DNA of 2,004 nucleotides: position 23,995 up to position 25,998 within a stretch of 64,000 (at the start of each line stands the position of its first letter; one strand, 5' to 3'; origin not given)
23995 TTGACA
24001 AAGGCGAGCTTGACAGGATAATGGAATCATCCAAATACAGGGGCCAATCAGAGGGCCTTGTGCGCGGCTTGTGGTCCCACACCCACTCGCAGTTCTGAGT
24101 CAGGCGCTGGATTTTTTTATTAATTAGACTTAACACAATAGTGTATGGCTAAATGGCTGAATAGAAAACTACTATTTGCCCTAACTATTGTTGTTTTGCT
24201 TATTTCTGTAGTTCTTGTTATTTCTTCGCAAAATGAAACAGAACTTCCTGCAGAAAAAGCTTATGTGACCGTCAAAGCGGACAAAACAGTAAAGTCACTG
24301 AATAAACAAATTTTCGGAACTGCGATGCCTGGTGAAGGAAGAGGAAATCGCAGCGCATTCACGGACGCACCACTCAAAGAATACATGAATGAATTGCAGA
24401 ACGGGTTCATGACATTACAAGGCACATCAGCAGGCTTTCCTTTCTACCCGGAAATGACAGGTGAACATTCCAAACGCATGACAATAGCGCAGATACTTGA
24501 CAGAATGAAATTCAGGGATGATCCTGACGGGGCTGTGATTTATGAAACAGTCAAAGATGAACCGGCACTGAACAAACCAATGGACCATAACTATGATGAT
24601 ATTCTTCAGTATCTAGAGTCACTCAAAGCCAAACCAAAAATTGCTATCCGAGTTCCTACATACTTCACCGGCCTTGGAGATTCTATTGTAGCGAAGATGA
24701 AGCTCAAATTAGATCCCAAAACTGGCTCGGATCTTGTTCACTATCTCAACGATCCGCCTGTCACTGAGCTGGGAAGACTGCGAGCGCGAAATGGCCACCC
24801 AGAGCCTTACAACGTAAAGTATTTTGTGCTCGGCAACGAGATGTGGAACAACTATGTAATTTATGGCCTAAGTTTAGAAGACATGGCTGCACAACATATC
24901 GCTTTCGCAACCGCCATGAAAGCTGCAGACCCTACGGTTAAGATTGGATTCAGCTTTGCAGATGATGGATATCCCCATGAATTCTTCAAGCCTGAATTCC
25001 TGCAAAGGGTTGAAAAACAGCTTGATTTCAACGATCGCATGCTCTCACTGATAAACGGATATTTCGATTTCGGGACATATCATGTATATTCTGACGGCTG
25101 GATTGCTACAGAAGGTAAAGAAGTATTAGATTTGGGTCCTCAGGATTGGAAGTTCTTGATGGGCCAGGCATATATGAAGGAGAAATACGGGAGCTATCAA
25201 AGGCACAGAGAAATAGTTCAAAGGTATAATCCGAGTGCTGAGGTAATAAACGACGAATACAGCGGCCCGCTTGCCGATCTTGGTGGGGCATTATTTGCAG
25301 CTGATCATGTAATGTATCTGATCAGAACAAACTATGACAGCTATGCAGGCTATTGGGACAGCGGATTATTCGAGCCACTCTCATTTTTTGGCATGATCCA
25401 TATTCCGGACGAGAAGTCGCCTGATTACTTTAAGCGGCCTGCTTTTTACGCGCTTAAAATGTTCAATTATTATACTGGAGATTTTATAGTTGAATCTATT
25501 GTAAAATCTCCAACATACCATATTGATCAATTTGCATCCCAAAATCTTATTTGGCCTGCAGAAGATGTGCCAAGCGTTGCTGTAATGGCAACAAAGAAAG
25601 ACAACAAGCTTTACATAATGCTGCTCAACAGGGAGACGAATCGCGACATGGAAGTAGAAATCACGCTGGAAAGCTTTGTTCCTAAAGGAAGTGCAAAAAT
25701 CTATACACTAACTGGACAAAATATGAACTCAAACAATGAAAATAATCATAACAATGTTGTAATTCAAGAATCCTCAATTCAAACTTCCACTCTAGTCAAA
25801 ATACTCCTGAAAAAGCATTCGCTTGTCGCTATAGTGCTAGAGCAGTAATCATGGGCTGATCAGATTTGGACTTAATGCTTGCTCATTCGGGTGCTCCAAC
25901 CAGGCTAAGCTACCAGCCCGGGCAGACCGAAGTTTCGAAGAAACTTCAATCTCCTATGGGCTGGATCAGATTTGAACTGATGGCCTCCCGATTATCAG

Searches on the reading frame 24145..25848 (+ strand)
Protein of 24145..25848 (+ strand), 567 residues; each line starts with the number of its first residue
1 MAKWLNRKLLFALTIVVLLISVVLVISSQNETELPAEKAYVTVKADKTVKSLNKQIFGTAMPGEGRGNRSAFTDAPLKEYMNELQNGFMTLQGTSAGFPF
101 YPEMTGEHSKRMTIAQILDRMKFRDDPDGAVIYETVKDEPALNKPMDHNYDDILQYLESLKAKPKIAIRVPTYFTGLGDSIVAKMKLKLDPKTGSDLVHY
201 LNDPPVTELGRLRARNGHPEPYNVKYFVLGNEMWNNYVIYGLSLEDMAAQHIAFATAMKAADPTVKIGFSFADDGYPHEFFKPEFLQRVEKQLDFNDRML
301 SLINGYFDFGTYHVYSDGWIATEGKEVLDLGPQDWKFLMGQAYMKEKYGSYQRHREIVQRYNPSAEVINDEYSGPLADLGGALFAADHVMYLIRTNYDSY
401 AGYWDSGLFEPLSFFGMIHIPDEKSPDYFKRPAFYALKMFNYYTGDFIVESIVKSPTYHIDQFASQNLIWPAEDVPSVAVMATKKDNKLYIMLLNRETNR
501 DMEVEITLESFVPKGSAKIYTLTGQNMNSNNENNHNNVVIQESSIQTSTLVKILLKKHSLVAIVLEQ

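Call 6: search_protein_families(library=pfam, proteins=[window:24145-25848:+], max_evalue=0.001)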
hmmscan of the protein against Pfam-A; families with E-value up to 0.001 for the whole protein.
window:24145-25848:+ (567 aa): 3 families
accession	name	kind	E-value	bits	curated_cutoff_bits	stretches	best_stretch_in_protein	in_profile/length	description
PF06964.18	Alpha-L-AF_C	-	4.9e-10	40.3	27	1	427-559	63-165/165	Alpha-L-arabinofuranosidase C-terminal domain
PF14509.12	GH97_C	-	0.00081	20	25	0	477-563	14-94/97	Glycosyl-hydrolase 97 C-terminal, oligomerisation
PF22848.2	ASD1_dom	-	0.00098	19.2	22.2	0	196-233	112-150/239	Alpha-L-arabinofuranosidase 1 domain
